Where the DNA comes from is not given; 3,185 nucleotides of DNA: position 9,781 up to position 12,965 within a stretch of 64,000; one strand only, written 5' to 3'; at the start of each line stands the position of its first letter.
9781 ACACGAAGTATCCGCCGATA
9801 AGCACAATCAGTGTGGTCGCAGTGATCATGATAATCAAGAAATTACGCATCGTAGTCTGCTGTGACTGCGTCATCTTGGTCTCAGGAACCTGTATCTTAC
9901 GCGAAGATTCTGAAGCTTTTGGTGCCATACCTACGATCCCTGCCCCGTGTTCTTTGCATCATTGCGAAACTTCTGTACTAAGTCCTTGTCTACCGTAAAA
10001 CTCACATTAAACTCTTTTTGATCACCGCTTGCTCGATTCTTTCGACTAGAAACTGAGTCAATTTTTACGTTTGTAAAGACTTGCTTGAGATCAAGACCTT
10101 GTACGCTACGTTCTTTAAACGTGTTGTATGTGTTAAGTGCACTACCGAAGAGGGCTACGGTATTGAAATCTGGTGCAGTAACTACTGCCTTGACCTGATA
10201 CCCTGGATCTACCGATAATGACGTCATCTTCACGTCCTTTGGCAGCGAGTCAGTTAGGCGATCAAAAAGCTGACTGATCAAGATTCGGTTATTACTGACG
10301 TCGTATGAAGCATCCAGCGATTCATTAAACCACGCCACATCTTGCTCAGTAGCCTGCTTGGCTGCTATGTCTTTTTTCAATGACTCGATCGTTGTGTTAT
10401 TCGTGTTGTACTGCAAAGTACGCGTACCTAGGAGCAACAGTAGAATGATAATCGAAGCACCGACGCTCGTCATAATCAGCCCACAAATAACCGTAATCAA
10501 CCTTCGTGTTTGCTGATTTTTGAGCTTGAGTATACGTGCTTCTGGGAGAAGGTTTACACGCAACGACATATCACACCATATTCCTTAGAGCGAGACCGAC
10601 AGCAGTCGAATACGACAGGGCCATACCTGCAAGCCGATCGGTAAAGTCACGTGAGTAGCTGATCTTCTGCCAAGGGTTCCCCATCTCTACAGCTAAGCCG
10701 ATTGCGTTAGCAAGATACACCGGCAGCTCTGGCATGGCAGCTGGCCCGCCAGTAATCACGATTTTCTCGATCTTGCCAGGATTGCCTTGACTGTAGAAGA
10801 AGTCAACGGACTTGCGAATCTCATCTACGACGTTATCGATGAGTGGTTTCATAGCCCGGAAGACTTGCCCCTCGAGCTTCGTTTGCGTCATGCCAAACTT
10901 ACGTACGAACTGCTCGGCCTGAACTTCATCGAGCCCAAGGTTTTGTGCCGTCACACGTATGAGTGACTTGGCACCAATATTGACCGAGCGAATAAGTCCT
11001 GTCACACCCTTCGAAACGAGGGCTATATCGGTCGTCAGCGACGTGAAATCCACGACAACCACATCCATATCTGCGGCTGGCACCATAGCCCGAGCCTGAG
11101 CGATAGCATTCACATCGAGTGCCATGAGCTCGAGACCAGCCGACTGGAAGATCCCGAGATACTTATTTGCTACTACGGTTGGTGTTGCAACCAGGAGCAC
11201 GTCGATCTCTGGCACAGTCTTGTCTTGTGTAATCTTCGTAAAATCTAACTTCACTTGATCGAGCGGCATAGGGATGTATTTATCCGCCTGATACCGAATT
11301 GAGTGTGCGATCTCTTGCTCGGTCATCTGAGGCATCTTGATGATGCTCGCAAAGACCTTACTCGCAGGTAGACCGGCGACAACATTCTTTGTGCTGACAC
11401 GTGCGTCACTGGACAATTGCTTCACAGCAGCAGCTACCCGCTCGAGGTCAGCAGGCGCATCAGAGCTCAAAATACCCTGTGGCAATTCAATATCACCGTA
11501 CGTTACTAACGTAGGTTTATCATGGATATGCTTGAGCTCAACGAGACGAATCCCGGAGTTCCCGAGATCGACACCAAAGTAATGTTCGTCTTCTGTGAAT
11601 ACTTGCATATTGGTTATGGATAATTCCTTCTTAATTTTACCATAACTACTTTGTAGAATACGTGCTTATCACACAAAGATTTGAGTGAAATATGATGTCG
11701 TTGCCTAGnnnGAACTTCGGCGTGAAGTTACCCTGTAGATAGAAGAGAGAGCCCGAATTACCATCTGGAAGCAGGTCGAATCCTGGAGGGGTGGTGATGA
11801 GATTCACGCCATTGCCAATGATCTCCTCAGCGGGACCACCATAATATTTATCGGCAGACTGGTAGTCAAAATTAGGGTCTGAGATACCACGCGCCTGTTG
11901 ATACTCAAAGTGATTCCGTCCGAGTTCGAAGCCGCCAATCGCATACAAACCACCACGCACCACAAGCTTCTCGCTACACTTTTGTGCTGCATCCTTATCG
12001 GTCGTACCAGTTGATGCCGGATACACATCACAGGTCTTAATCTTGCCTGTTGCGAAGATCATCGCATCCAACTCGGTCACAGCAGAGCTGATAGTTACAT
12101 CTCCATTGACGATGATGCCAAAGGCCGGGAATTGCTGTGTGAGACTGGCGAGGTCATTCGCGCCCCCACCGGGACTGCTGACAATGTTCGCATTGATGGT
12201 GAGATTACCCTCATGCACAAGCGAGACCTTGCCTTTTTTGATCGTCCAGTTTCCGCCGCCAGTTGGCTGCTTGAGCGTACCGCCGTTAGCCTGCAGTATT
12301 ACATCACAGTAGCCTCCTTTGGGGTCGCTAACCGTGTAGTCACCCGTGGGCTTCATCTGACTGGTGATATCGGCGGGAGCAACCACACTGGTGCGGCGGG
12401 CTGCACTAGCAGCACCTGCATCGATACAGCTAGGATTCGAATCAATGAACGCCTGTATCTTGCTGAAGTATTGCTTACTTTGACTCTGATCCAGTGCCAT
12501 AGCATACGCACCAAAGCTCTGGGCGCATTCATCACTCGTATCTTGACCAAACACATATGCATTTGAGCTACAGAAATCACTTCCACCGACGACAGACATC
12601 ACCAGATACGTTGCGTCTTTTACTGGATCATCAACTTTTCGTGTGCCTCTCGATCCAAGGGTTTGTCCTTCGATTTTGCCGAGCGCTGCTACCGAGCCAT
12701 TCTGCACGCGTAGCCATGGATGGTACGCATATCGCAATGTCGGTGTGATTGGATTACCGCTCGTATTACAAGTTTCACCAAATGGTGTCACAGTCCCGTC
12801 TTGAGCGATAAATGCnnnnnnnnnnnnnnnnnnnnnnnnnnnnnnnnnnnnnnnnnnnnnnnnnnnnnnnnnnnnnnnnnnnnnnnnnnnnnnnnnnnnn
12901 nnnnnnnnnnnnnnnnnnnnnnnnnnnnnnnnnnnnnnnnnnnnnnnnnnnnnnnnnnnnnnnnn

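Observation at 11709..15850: Giant Cys-rich secreted protein plus a membrane-anchored partner heading the pilus operon: candidate novel pilus-associated adhesin module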

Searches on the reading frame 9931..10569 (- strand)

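Call 3: search_protein_families(library=pfam, proteins=[window:9931-10569:-], max_evalue=0.1)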
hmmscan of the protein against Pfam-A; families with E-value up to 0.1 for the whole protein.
window:9931-10569:- (212 aa): 2 families
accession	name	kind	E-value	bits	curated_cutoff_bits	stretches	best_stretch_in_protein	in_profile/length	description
PF05137.18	PilN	-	5.7e-06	26.7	22.8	1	100-192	1-77/78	Fimbrial assembly protein (PilN)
PF14384.12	BrnA_antitoxin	-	0.067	14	26.1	0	171-206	23-54/68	BrnA antitoxin of type II toxin-antitoxin system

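Call 4: search_protein_families(library=ncbifam, proteins=[window:9931-10569:-], max_evalue=0.1)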
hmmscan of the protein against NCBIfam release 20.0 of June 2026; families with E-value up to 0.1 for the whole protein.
window:9931-10569:- (212 aa): 1 family
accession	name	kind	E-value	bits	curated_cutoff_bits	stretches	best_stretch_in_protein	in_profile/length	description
NF006294.0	PRK08477.1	equivalog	0.041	13.2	179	0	164-197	34-67/214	biotin--[acetyl-CoA-carboxylase] ligase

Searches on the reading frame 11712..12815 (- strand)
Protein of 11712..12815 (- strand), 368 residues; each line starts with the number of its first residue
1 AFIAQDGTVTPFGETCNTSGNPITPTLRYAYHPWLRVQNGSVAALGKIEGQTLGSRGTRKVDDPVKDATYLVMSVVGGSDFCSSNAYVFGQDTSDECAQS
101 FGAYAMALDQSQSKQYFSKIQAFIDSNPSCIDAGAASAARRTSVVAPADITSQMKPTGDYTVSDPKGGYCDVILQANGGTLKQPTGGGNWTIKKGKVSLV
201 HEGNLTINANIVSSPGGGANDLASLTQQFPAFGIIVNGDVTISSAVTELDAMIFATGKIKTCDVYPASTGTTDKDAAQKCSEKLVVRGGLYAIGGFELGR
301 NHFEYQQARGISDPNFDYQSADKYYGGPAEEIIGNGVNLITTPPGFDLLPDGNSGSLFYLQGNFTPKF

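Call 29: find_homologous_proteins(query=A1, max_evalue=0.001)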
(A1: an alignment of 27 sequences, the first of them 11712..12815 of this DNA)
Query A1 (27 sequences) (368 aa, profile of the alignment): 13 proteins with E <= 0.001 among 8000 candidates.
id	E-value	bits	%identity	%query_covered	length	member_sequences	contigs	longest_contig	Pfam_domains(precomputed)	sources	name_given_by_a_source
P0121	1.5e-82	296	27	86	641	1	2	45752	-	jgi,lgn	-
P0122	1.6e-80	289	26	89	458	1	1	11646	-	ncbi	-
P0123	9.9e-80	287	25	89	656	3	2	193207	-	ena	-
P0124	2.3e-76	276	28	74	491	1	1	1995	-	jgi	jgi:hypothetical protein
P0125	4.8e-76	274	28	74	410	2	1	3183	-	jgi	jgi:hypothetical protein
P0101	4.6e-74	268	26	77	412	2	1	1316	-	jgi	jgi:hypothetical protein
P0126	4.2e-73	265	27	77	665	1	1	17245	-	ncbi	-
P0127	1.1e-71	260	26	92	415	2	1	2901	-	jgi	jgi:hypothetical protein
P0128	7.8e-71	257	25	92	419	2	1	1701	-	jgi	jgi:hypothetical protein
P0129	1.0e-69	254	25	79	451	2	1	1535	-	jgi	jgi:hypothetical protein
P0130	3.4e-45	173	25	49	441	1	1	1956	-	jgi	jgi:hypothetical protein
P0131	6.5e-37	146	27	60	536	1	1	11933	-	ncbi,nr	ncbi:MAG: hypothetical protein NT114_01405, partial [Patescibacteria group bacterium]|nr:hypothetica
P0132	4.2e-14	71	29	18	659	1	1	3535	-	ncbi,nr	ncbi:MAG: hypothetical protein NT114_03565, partial [Patescibacteria group bacterium]|nr:hypothetica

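Call 32: find_related_loci(query=A2, collection=genome_contigs, flank=10000)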
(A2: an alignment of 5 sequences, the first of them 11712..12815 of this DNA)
Query A2 (368 aa) in genome_contigs; peptide patterns used: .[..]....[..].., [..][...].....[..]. (x = any residue, [..] = any of these).
77 stretches matched a pattern; 2 encode a relative of the query (tblastn E <= 1e-3); 2 distinct loci.
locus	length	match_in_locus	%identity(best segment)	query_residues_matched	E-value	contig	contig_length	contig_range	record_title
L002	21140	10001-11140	44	1-368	7e-91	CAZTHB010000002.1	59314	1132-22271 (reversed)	MAG TPA_asm: uncultured Candidatus Saccharibacteria bacterium isolate SRP257259_co1_77 genome assembly, contig: NODE_474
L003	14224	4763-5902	35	10-368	4e-57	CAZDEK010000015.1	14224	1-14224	MAG TPA_asm: uncultured Candidatus Saccharibacteria bacterium isolate SRP135725_co1_192 genome assembly, contig: NODE_57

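Call 35: find_encoding_contigs(protein=P0123, flank=10000, max_places=2)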
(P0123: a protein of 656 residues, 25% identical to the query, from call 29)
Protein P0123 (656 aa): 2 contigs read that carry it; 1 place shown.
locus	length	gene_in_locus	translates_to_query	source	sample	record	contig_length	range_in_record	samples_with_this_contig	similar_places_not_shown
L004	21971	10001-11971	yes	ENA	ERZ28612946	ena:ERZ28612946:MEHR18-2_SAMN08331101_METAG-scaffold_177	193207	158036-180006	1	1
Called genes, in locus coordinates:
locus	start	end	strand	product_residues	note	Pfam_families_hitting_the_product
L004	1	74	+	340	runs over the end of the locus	PF13413:HTH_25, PF09136:Glucodextran_B, PF13464:RodZ_C (weak)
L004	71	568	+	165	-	PF04461:YajQ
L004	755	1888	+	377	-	PF06745:ATPase (faint), PF00154:RecA_N, PF08423:Rad51, PF13481:AAA_25 (faint), PF01637:ATPase_2 (weak), PF27531:MT3502_N (weak), PF21096:RecA_C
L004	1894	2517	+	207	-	PF27462:RecX_N, PF21982:RecX_HTH1, PF02631:RecX_HTH2, PF21981:RecX_HTH3 (weak)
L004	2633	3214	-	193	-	PF05239:PRC (faint)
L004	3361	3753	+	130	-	PF01250:Ribosomal_S6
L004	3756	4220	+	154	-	PF00436:SSB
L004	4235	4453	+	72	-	PF01084:Ribosomal_S18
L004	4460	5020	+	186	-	PF08207:EFP_N, PF01132:EFP, PF09285:Elong-fact-P_C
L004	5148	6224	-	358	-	PF01926:MMR_HSR1, PF02421:FeoB_N, PF06071:YchF-GTPase_C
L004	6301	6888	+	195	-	-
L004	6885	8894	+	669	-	-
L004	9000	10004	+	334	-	-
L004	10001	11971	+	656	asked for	-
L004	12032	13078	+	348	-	PF11104:PilM_2, PF06723:MreB_Mbl (faint), PF14450:FtsA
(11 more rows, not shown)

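Call 36: find_encoding_contigs(protein=P0121, flank=10000, max_places=2)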
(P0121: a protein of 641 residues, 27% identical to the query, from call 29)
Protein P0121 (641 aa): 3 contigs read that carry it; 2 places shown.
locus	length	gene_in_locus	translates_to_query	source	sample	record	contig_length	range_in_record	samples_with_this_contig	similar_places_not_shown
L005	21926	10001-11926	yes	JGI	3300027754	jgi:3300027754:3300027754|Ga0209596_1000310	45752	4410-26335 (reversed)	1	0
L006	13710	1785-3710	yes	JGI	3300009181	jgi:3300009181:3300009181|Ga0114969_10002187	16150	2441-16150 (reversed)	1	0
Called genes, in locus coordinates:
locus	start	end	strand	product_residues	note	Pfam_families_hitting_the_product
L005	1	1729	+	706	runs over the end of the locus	PF13491:FtsK_4TM, PF17854:FtsK_alpha, PF01580:FtsK_SpoIIIE, PF12846:AAA_10 (faint), PF09397:FtsK_gamma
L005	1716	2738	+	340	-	PF12844:HTH_19 (weak), PF13413:HTH_25, PF09136:Glucodextran_B, PF13464:RodZ_C (weak)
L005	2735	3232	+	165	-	PF04461:YajQ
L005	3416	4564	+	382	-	PF01637:ATPase_2 (faint), PF06745:ATPase (faint), PF00154:RecA_N, PF08423:Rad51, PF13481:AAA_25 (faint), PF27531:MT3502_N (weak), PF21096:RecA_C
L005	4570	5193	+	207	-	PF27462:RecX_N, PF21982:RecX_HTH1, PF02631:RecX_HTH2, PF21981:RecX_HTH3 (faint)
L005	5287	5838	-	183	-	PF05239:PRC (faint)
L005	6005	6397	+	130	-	PF01250:Ribosomal_S6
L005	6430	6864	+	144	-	PF00436:SSB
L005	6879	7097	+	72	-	PF01084:Ribosomal_S18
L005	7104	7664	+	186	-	PF08207:EFP_N, PF01132:EFP, PF09285:Elong-fact-P_C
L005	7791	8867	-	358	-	PF01926:MMR_HSR1, PF02421:FeoB_N, PF06071:YchF-GTPase_C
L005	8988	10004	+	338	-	-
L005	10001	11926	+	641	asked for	-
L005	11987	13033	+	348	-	PF11104:PilM_2, PF06723:MreB_Mbl (faint), PF14450:FtsA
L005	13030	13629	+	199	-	PF05137:PilN (faint)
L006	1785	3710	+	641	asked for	-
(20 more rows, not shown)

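Call 37: find_encoding_contigs(protein=P0126, flank=10000, max_places=2)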
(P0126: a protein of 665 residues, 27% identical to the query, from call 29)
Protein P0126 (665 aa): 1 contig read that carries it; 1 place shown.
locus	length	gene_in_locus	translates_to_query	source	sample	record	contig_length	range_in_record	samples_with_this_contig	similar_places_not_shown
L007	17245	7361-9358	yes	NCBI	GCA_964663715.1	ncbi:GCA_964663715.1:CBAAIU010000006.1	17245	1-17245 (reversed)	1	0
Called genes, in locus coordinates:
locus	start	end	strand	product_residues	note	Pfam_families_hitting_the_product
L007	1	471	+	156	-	?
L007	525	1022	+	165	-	PF04461:YajQ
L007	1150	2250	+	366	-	PF00154:RecA_N, PF06745:ATPase (faint), PF08423:Rad51, PF13481:AAA_25 (faint), PF27531:MT3502_N (weak), PF21096:RecA_C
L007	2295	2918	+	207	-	PF27462:RecX_N (weak), PF21982:RecX_HTH1, PF02631:RecX_HTH2, PF21981:RecX_HTH3 (weak)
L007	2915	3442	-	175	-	PF05239:PRC (faint)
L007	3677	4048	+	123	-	PF01250:Ribosomal_S6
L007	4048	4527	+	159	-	PF00436:SSB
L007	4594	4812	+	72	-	PF01084:Ribosomal_S18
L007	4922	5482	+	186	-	PF08207:EFP_N, PF01132:EFP, PF09285:Elong-fact-P_C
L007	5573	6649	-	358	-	PF01926:MMR_HSR1, PF02421:FeoB_N, PF06071:YchF-GTPase_C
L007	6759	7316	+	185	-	-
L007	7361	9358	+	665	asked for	-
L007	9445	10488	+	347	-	-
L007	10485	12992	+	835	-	-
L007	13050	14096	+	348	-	PF11104:PilM_2, PF14450:FtsA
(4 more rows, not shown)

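Call 52: find_encoding_contigs(protein=P0131, flank=10000, max_places=2)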
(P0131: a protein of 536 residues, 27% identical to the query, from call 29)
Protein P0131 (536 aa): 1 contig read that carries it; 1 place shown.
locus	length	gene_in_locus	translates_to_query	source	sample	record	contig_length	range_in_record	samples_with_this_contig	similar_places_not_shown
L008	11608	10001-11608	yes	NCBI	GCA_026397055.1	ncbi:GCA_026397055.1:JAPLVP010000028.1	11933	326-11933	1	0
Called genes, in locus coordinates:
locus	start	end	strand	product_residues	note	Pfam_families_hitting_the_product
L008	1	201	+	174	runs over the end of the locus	PF09136:Glucodextran_B (weak), PF13464:RodZ_C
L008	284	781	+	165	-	PF04461:YajQ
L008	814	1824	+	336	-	-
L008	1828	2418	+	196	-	-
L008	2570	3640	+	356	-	PF00154:RecA_N, PF08423:Rad51, PF06745:ATPase (faint), PF13481:AAA_25 (faint), PF27531:MT3502_N (weak), PF21096:RecA_C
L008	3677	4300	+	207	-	PF27462:RecX_N (weak), PF21982:RecX_HTH1, PF02631:RecX_HTH2, PF21981:RecX_HTH3 (weak)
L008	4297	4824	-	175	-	PF05239:PRC (faint)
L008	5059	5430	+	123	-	PF01250:Ribosomal_S6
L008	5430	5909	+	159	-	PF00436:SSB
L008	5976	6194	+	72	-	PF01084:Ribosomal_S18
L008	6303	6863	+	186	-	PF08207:EFP_N, PF01132:EFP, PF09285:Elong-fact-P_C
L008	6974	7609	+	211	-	-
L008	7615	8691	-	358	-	PF01926:MMR_HSR1, PF02421:FeoB_N, PF06071:YchF-GTPase_C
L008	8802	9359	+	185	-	-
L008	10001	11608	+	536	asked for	?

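Call 53: find_encoding_contigs(protein=P0122, flank=10000, max_places=2)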
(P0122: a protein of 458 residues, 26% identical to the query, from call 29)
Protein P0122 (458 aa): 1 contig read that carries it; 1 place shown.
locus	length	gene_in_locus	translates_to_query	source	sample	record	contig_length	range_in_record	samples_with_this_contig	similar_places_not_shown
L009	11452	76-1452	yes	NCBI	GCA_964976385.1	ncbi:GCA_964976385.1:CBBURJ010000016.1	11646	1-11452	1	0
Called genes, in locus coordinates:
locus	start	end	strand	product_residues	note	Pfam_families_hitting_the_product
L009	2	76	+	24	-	?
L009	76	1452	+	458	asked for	-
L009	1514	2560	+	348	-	PF11104:PilM_2, PF06723:MreB_Mbl (faint), PF14450:FtsA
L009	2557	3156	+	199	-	PF05137:PilN (weak)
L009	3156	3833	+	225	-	PF04350:PilO (weak)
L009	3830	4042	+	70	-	-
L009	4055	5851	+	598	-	PF05157:MshEN, PF00437:T2SSE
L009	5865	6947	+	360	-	PF00437:T2SSE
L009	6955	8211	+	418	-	PF28597:T2SSF_N, PF00482:T2SSF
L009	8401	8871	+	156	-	PF07963:N_methyl (weak)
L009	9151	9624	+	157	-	PF07963:N_methyl (weak)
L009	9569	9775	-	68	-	-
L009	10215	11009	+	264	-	PF06750:A24_N_bact, PF01478:Peptidase_A24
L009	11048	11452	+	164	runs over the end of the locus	PF07963:N_methyl (weak)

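Call 61: search_solved_structures(query=A1, max_evalue=10)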
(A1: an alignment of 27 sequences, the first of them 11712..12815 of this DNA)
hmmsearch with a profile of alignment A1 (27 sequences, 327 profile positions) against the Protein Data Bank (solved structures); distinct sequences matched with E-value up to 10: 7.
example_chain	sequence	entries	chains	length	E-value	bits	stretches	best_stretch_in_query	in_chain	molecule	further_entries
4ku0_A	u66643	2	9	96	0.58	12.8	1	175-219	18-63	Tail-associated lysozyme | Baseplate central spike complex protein gp5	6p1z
4osd_A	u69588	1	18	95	0.66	12.7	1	175-219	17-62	Tail-associated lysozyme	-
4jj2_A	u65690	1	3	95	0.75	12.5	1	175-219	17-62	Tail-associated lysozyme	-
4jiw_A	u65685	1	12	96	3.5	10.3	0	172-219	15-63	Tail-associated lysozyme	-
6p22_A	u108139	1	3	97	3.5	10.3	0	172-219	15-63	CHIMERA OF CENTRAL SPIKE PROTEINS GP5 FROM PHAGE T4 AND PVC8 FROM PVC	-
4jiv_A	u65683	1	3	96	3.7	10.2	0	171-217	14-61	Tail-associated lysozyme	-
3a1m_A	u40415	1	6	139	4.2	10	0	176-222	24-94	chimera of thrombin cleavage site, Tail-associated lysozyme, Fibritin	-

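Call 71: predict_structure(alignment_id=A4)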
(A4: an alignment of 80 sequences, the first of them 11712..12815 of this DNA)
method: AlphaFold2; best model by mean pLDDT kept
length: 368 residues; sequences in the alignment: 80
mean_pLDDT: 79.5   pTM: 0.82
mean pLDDT of the five models: 79.5, 77.3, 77.1, 76.7, 76.6
residues with pLDDT >= 90: 130; 70-90: 137; 50-70: 80; < 50: 21
segments of 3 or more residues with pLDDT < 50: 157-159, 352-361, 363-368
pLDDT, mean of each block of 10 residues (from residue 1): 67 60 66 90 91 87 89 92 85 73 82 87 85 57 60 56 60 88 90 90 96 85 82 95 97 96 77 76 95 93 72 78 81 86 83 45 40
secondary structure, 60 per line:
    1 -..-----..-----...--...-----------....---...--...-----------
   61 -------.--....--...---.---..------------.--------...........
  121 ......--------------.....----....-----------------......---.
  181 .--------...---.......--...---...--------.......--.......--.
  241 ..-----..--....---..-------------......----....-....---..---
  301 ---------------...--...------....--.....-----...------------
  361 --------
elements in order: E16-18 E21-23 E35-38 E42-44 E47-49 E71-74 E77-79 H110-126 E141-145 H150-153 E171-176 E190-192 E196-202 E205-207 E211-213 H222-228 E231-237 E240-242 E252-255 H274-279 E284-287 E289-292 E330-333 H336-340

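Call 95: search_protein_families(library=pfam, alignment_id=A1, max_evalue=1)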
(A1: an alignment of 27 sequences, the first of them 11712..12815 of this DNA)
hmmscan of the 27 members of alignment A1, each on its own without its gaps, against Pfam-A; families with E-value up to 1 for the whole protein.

A. member 1, window:11712-12815:- (368 aa): 1 family
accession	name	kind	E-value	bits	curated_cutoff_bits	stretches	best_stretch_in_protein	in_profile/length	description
PF19454.4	DUF5992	-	0.15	12.5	23.8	1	71-134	40-100/106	Family of unknown function (DUF5992)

B. families by the number of members that match (of 27 scanned): 8 families
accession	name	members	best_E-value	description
PF23981.1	DUF7305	5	0.0056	Domain of unknown function (DUF7305)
PF22559.2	GNAT-phage-like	1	0.028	Phage GNAT-like domain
PF03768.21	Attacin_N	1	0.045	Attacin, N-terminal region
PF19454.4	DUF5992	1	0.15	Family of unknown function (DUF5992)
PF15959.10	DUF4762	1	0.18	Domain of unknown function (DUF4762)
PF03961.19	FapA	1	0.33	Flagellar Assembly Protein A beta solenoid domain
PF05931.16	AgrD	1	0.34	Staphylococcal AgrD protein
PF20597.4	pAdhesive_15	1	0.83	Putative Ice-binding-like adhesive domain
